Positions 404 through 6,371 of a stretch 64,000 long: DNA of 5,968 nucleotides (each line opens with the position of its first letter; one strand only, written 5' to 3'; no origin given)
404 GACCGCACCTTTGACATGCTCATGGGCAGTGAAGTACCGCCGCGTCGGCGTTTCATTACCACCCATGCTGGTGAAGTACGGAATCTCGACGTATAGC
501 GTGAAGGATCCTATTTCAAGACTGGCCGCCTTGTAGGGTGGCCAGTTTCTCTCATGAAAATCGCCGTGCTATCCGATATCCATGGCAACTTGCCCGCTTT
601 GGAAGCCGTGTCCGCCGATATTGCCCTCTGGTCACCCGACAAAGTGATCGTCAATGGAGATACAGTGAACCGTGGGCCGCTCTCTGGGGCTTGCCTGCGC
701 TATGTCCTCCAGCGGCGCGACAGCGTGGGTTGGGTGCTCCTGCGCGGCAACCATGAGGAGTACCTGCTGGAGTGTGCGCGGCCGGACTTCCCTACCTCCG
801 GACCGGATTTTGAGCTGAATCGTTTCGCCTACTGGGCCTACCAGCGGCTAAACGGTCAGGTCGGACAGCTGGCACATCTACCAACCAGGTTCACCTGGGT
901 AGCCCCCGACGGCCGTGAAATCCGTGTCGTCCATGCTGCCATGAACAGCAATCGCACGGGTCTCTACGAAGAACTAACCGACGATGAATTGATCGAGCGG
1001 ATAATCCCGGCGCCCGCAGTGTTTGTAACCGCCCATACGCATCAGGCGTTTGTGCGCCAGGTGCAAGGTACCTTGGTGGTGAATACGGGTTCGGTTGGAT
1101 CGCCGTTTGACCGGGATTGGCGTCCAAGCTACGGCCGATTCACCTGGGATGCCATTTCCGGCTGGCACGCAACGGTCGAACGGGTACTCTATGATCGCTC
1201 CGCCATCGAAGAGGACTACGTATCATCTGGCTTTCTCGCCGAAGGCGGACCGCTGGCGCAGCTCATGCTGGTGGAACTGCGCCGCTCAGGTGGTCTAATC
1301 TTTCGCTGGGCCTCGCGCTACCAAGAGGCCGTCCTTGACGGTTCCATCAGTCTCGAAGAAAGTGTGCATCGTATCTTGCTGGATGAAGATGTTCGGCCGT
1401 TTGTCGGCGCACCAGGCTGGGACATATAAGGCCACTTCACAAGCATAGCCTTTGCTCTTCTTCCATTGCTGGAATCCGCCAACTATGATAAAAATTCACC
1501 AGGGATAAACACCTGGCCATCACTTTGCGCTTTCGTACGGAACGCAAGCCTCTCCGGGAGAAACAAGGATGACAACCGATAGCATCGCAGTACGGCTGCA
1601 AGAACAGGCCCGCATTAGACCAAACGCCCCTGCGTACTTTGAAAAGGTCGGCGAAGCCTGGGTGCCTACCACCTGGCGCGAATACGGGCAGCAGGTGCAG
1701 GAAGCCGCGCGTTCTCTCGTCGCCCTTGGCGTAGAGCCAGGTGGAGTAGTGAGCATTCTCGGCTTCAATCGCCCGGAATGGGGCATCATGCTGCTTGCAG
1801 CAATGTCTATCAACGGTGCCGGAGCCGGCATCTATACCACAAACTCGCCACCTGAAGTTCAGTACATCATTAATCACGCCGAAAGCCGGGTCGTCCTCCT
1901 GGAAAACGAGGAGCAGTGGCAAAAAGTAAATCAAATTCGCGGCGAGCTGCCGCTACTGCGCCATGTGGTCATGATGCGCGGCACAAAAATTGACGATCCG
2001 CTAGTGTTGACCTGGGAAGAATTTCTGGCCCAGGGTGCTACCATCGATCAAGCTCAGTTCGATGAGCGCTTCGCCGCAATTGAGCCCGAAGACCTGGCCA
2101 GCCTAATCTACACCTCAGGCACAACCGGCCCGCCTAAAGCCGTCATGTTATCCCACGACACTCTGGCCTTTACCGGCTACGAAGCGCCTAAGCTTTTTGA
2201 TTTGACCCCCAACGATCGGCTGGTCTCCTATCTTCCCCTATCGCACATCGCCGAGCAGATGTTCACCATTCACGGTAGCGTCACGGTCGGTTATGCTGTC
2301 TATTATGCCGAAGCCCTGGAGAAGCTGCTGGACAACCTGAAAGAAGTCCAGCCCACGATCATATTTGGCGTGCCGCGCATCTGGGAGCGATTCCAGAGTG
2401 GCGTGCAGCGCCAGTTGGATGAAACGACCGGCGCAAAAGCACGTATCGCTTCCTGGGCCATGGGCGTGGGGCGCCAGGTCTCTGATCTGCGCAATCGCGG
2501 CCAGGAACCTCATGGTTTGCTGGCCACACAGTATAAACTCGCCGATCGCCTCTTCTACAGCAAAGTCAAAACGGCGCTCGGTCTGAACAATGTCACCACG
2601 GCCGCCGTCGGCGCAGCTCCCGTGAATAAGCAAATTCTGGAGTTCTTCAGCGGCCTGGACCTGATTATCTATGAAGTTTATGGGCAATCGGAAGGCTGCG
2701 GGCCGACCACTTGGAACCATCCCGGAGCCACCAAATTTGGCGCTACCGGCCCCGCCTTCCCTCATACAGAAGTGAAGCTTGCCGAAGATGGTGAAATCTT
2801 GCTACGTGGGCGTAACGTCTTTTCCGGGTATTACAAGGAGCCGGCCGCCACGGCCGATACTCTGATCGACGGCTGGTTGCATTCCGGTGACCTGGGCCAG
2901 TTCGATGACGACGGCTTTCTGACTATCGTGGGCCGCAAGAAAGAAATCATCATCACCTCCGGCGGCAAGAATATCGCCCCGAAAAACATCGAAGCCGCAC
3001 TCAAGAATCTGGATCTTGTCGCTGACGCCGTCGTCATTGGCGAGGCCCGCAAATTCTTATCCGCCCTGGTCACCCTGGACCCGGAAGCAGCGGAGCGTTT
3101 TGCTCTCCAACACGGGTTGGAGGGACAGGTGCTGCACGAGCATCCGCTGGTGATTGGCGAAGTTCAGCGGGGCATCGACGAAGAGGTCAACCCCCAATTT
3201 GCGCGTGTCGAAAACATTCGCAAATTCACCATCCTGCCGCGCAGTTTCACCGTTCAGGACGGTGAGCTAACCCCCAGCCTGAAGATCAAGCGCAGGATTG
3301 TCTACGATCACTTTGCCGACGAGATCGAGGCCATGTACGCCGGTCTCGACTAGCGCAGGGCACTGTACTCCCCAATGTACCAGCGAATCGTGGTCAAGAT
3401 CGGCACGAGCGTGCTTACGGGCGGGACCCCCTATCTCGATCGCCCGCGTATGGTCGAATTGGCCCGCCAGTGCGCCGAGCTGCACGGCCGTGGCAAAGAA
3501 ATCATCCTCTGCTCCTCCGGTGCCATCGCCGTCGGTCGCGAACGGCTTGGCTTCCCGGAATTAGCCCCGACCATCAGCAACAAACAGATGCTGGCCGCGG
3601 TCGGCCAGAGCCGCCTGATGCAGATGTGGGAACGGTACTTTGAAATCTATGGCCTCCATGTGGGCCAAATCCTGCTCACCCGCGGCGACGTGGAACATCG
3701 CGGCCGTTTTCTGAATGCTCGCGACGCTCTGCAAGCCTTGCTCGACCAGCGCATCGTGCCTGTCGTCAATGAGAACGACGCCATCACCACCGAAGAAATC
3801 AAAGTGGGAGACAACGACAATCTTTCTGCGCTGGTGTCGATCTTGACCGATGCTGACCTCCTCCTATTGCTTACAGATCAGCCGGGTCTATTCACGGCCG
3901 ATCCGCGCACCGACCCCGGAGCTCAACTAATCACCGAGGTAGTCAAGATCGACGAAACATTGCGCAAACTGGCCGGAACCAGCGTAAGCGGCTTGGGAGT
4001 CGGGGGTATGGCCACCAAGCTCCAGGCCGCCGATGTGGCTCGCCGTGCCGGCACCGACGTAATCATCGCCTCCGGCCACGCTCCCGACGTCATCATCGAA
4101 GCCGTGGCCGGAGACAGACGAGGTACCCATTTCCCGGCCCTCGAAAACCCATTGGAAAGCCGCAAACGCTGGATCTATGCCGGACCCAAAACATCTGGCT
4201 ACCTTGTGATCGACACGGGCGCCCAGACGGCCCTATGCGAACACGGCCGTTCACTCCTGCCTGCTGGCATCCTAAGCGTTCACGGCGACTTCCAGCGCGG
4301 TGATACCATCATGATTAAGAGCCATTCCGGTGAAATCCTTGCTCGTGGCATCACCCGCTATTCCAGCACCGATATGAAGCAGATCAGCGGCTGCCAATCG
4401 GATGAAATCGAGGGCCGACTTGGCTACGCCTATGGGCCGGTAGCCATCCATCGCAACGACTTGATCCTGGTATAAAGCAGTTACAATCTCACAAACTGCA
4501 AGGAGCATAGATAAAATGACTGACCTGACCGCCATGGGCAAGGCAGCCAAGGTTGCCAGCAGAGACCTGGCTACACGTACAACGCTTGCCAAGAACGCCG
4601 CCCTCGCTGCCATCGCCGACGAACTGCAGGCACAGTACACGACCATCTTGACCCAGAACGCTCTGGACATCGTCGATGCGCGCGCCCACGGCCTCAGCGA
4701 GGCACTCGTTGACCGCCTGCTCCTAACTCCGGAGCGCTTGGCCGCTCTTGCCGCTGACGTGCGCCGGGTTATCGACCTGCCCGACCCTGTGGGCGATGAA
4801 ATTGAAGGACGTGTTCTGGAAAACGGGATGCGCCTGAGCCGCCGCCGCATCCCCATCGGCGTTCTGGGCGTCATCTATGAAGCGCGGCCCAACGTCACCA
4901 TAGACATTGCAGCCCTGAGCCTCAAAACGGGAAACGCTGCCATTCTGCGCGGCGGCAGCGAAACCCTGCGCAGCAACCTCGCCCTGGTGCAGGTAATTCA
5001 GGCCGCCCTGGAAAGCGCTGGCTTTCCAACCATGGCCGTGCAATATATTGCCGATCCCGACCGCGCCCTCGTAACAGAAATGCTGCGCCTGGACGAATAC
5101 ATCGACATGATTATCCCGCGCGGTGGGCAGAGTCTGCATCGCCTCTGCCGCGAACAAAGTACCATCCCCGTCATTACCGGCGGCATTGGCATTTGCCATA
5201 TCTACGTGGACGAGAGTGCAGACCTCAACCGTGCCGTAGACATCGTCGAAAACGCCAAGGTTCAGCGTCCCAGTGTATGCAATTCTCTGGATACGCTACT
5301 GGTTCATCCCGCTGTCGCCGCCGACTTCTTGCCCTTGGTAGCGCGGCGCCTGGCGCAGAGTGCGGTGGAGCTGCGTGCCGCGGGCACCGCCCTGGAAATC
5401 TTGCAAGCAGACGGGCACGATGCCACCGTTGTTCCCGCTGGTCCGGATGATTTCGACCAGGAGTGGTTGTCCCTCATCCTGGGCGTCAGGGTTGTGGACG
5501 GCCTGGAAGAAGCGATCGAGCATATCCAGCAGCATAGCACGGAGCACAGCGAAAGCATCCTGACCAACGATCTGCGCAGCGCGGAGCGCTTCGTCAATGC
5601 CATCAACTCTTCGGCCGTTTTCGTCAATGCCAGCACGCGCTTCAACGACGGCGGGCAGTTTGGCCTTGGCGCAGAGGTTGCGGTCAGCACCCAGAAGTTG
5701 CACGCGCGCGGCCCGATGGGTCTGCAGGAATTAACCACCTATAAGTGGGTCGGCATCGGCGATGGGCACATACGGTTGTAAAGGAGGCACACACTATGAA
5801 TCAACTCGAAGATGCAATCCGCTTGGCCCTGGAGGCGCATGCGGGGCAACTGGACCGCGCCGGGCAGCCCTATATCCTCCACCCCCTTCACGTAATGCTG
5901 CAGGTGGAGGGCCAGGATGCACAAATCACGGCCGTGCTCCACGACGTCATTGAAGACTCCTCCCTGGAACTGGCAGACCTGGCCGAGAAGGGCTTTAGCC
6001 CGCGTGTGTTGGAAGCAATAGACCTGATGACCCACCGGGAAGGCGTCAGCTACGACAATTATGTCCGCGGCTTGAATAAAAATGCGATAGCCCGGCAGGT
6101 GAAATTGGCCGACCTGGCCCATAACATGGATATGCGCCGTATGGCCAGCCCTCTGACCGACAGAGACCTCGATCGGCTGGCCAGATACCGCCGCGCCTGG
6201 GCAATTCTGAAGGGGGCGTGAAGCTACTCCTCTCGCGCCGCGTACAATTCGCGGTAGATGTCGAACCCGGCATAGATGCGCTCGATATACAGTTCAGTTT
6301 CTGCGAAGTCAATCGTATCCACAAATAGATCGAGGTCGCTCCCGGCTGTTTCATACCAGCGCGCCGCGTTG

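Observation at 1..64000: Highly iterated 8-bp palindrome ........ (about 46 exact copies, roughly 1-3 expected)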

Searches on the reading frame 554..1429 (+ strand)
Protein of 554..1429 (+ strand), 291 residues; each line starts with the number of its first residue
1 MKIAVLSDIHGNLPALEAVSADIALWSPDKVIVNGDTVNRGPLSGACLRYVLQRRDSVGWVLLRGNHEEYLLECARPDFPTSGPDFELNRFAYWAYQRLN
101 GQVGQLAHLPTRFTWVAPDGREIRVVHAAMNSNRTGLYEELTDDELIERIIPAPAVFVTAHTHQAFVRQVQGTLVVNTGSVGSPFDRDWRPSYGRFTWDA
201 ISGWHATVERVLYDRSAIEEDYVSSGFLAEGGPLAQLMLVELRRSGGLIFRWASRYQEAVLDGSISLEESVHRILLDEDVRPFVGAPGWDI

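Call 6: search_protein_families(library=ncbifam, proteins=[window:554-1429:+], max_evalue=1e-10)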
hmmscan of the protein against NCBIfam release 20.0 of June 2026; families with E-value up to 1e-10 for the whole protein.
window:554-1429:+ (291 aa): 1 family
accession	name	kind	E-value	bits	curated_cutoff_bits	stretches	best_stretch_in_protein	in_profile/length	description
TIGR00040.1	yfcE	subfamily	3.5e-11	43.4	56.25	0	1-68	1-62/158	YfcE family phosphodiesterase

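Call 75: search_protein_families(library=pfam, proteins=[window:554-1429:+], max_evalue=0.0001)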
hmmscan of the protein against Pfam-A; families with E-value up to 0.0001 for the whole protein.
window:554-1429:+ (291 aa): 2 families
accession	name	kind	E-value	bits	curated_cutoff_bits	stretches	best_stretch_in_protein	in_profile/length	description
PF00149.33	Metallophos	-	7.1e-17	62.9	21.5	1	1-163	1-189/191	Calcineurin-like phosphoesterase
PF12850.12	Metallophos_2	-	3e-15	57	27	1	1-193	1-146/154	Calcineurin-like phosphoesterase superfamily domain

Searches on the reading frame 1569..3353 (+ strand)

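Call 6: search_protein_families(library=ncbifam, proteins=[window:1569-3353:+], max_evalue=1e-10)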
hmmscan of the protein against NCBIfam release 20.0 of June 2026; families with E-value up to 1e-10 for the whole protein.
window:1569-3353:+ (594 aa): 83 families (the best 25 are shown)
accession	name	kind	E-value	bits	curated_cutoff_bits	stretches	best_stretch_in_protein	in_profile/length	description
NF038343.1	ligase_FadD11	exception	2e-124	416.2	950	1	9-591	6-582/585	fatty acid--CoA ligase FadD11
NF004837.0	PRK06187.1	subfamily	3.1e-76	256.7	476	2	8-277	12-276/531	long-chain-fatty-acid--CoA ligase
NF005801.1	PRK07656.1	equivalog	6.4e-59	199.9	657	2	331-491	270-436/500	FadD3 family acyl-CoA ligase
NF009233.0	PRK12583.1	subfamily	5.1e-57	193.5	832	2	3-271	17-301/558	fatty acid CoA ligase family protein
NF006182.0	PRK08316.1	subfamily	3.2e-50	171.1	663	2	33-272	36-271/523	fatty acyl-CoA synthetase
NF005714.0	PRK07529.1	subfamily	9.9e-50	169.5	632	2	340-492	338-509/640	acyl-CoA synthetase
NF004114.0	PRK05605.1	equivalog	2.8e-48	164.6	766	2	326-495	324-506/575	long-chain-fatty-acid--CoA ligase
NF005702.0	PRK07514.1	subfamily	5.9e-46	156.9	558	2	347-493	277-435/506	malonyl-CoA synthase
TIGR01923.1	menE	equivalog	7e-46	157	330.15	2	345-492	229-382/442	o-succinylbenzoate--CoA ligase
NF002966.0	PRK03640.1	equivalog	3.9e-45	154.4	556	2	340-493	254-417/483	o-succinylbenzoate--CoA ligase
NF005307.0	PRK06839.1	equivalog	1.4e-44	152.6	748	2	401-493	337-428/496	o-succinylbenzoate--CoA ligase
NF005857.1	PRK07786.1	exception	3e-43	148.1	733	2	10-297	15-290/513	fatty-acid--CoA ligase FadD5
NF009232.0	PRK12582.1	subfamily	7.4e-41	140.1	777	2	4-272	49-327/624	acyl-CoA synthetase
NF041592.1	carboxyl_red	equivalog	5.7e-40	136.8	1300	2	31-294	75-354/1160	carboxylic acid reductase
NF005676.0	PRK07470.1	equivalog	1.5e-39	136.1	774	2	401-491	373-462/544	acyl-CoA synthetase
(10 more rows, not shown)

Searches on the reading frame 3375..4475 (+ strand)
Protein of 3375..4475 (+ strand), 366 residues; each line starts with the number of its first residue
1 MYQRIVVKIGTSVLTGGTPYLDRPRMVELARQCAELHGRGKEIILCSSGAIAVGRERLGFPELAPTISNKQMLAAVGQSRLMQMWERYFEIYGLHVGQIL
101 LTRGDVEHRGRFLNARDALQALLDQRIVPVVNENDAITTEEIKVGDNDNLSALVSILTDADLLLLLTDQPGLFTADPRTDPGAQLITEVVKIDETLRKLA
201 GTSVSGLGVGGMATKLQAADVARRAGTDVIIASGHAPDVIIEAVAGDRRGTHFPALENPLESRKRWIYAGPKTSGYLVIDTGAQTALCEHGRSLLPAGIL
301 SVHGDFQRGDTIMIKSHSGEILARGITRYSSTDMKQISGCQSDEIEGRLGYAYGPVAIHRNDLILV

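Call 6: search_protein_families(library=ncbifam, proteins=[window:3375-4475:+], max_evalue=1e-10)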
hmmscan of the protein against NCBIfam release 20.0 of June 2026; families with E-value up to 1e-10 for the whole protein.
window:3375-4475:+ (366 aa): 3 families
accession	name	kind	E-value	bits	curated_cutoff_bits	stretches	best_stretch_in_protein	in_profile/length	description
TIGR01027.1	proB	equivalog_domain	1.1e-137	459.1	186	1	3-364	1-362/363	glutamate 5-kinase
TIGR01092.1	P5CS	equivalog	1.5e-49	168.9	796.75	1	3-254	8-274/715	delta l-pyrroline-5-carboxylate synthetase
NF040647.1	IPPK_Arch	equivalog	1.4e-11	44.2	120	0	117-251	122-257/259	isopentenyl phosphate kinase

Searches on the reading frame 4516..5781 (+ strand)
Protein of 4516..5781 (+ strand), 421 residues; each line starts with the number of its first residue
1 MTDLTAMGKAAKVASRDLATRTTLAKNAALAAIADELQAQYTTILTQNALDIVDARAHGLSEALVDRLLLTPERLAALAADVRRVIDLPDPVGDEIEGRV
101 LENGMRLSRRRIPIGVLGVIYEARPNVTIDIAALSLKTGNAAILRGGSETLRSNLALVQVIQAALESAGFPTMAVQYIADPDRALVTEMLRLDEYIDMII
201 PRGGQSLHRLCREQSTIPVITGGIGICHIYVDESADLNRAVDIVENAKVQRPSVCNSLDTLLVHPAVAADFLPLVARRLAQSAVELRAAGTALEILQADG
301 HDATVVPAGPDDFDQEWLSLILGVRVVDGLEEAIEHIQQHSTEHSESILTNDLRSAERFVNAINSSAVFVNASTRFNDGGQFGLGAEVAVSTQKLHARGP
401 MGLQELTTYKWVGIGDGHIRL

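Call 6: search_protein_families(library=ncbifam, proteins=[window:4516-5781:+], max_evalue=1e-10)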
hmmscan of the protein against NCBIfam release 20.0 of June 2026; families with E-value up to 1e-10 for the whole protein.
window:4516-5781:+ (421 aa): 8 families
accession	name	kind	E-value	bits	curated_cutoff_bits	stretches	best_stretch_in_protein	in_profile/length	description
NF001221.0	PRK00197.1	equivalog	4.7e-176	585.6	289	1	2-420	5-417/418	glutamate-5-semialdehyde dehydrogenase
TIGR00407.1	proA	equivalog_domain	2.7e-168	559.9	317.45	1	11-410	1-398/398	glutamate-5-semialdehyde dehydrogenase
TIGR01092.1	P5CS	equivalog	2.9e-95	320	796.75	1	6-419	290-694/715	delta l-pyrroline-5-carboxylate synthetase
NF047625.1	AcylSulfactDhSauS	equivalog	3.9e-17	62.2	600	1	113-270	102-259/464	acylating sulfoacetaldehyde dehydrogenase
NF010378.0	PRK13805.1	equivalog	6.8e-16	57.3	951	1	113-272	110-270/872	bifunctional acetaldehyde-CoA/alcohol dehydrogenase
NF052305.1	DioxValDhHalo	equivalog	7.9e-14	51.4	750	0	19-278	45-307/483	2,5-dioxovalerate dehydrogenase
TIGR02518.1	EutH_ACDH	equivalog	1e-11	44.4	620.1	1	111-266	102-258/488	acetaldehyde dehydrogenase (acetylating)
NF040648.1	lactal_redase_Meth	equivalog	4e-11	42.6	650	0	101-277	118-296/463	lactaldehyde dehydrogenase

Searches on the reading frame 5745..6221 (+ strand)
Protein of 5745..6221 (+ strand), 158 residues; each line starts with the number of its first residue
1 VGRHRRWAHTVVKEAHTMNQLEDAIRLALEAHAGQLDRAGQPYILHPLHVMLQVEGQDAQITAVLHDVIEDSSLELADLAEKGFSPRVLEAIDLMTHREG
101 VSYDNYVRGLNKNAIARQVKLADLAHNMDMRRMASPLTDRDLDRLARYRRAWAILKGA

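Call 41: search_protein_families(library=pfam, proteins=[window:5745-6221:+], max_evalue=0.001)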
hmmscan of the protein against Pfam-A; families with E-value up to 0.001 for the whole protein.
window:5745-6221:+ (158 aa): 1 family
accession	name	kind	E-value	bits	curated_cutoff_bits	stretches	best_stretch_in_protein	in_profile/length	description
PF13328.12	HD_4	-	2.5e-06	27.7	27.2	1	24-132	1-101/156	HD domain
